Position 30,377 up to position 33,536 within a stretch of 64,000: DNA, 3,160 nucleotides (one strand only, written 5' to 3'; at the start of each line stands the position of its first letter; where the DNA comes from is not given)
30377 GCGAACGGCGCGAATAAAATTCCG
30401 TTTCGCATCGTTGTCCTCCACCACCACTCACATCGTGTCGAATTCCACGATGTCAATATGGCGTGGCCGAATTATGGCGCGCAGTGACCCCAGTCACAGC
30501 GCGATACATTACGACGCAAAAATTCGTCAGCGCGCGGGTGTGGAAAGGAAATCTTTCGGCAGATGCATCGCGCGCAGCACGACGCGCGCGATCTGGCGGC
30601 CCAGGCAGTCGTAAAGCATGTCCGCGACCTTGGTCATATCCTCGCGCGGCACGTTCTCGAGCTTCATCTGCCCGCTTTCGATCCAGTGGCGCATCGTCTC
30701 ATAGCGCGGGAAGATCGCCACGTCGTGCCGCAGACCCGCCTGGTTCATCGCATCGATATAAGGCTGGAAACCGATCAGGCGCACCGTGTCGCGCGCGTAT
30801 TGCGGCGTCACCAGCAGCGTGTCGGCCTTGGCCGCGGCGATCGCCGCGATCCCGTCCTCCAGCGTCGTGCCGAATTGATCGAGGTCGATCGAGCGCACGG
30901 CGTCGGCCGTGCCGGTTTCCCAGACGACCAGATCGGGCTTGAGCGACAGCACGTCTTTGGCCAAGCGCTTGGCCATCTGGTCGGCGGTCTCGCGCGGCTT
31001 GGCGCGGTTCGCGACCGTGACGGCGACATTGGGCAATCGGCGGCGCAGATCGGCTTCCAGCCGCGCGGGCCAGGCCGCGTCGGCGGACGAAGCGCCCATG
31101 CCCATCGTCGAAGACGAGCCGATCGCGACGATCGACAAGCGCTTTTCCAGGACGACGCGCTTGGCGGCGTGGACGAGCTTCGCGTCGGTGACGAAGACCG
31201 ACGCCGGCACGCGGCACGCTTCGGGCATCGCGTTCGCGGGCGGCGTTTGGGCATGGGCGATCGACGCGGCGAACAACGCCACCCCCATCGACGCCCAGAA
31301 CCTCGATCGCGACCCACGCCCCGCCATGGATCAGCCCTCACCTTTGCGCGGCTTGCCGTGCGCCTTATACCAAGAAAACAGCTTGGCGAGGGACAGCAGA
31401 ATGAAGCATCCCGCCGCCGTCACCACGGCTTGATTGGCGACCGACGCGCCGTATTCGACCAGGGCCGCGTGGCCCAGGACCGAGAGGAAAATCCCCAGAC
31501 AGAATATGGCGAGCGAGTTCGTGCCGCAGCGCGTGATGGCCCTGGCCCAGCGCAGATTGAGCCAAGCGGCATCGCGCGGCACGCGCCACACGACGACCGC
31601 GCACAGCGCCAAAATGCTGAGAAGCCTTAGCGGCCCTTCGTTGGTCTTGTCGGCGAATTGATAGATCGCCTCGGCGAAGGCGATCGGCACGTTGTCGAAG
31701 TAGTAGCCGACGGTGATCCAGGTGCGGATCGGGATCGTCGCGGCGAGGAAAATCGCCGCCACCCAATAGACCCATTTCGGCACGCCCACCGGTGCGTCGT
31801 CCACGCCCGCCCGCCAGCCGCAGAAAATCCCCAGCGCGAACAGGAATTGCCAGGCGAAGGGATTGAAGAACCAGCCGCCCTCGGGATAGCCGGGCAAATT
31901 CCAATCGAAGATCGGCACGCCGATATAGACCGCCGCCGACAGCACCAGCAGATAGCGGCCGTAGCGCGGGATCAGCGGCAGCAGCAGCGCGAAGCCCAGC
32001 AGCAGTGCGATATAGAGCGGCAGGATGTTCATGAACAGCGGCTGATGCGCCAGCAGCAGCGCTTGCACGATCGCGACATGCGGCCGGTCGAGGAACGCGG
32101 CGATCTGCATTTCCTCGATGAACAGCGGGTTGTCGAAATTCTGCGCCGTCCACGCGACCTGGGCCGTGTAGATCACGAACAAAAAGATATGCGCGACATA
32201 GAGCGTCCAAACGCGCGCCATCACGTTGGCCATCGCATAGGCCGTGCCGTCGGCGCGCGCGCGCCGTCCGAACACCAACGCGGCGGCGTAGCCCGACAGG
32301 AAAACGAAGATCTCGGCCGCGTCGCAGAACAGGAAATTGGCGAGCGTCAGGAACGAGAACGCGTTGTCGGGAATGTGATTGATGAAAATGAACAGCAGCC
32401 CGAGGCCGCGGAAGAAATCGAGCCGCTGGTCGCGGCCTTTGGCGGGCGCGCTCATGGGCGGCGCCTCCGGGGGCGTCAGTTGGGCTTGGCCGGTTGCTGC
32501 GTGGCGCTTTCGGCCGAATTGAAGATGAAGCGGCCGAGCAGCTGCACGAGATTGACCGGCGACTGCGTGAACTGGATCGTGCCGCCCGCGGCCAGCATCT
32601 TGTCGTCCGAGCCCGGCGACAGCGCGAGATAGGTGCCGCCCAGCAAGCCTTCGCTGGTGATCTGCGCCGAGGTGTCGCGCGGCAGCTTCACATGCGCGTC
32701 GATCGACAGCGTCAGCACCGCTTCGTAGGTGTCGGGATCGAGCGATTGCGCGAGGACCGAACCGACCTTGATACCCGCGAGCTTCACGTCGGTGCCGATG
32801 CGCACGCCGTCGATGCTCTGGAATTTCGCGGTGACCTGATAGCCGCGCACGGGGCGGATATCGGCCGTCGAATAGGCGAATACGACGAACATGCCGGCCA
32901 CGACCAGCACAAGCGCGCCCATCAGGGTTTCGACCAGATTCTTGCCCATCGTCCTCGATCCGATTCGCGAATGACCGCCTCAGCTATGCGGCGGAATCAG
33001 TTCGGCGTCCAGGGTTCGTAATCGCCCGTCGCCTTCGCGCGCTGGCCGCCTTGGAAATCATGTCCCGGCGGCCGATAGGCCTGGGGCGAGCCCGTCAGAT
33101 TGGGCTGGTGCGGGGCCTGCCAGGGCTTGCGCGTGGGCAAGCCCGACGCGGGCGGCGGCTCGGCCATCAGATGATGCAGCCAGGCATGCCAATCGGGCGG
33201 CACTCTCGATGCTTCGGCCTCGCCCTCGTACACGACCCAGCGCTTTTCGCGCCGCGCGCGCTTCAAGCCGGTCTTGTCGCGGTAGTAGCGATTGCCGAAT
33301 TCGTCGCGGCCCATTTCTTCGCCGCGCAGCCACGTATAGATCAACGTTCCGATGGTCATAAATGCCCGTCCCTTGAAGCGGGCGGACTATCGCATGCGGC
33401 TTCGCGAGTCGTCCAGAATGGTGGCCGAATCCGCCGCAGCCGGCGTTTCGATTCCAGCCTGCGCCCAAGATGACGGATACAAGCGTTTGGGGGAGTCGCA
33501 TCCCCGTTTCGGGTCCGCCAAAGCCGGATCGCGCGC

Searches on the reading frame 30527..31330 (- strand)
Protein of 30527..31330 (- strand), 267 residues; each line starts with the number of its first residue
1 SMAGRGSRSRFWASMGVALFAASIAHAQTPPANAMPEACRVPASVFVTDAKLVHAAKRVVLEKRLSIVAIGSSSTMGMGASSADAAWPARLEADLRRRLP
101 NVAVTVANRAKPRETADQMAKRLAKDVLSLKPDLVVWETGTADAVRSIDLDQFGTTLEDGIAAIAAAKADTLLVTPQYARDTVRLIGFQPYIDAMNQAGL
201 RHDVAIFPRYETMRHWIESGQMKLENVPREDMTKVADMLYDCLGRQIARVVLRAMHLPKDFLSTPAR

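Call 56: search_protein_families(library=pfam, proteins=[window:30527-31330:-], max_evalue=0.00001)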
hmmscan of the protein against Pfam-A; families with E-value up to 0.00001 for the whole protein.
window:30527-31330:- (267 aa): 3 families
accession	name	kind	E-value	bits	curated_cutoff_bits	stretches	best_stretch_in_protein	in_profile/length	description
PF25182.1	NonGDSL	-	2.5e-68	230.1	80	1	38-256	1-219/220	Non-GDSL lipase-like family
PF13472.12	Lipase_GDSL_2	-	5e-14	53.6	32.9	1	69-209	1-149/178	GDSL-like Lipase/Acylhydrolase family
PF00657.28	Lipase_GDSL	-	7.1e-07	30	23.6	1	67-171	1-117/208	GDSL-like Lipase/Acylhydrolase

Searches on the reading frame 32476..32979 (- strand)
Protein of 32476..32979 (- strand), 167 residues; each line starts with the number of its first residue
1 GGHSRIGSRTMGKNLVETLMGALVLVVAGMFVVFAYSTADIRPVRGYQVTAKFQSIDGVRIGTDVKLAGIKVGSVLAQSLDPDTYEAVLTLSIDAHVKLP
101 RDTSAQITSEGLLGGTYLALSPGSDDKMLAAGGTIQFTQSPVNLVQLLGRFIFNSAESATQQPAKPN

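Call 56: search_protein_families(library=pfam, proteins=[window:32476-32979:-], max_evalue=0.00001)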
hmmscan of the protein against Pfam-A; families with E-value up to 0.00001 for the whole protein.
window:32476-32979:- (167 aa): 1 family
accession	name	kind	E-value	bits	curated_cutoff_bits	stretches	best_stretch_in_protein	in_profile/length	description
PF02470.25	MlaD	-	5.3e-21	75.1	25.1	1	45-123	1-81/81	MlaD protein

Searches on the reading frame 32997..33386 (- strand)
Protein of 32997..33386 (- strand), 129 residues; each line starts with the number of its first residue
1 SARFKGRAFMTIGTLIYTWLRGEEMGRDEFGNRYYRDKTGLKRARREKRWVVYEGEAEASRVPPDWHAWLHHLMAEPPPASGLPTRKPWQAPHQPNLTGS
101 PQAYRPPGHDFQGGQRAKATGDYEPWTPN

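Call 57: search_protein_families(library=pfam, proteins=[window:32997-33386:-], max_evalue=0.00001)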
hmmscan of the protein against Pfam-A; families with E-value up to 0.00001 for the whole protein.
window:32997-33386:- (129 aa): 1 family
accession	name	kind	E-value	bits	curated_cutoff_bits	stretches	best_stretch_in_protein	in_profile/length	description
PF05071.21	NDUFA12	-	4.1e-25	88.9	23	1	22-128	1-98/98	NADH ubiquinone oxidoreductase subunit NDUFA12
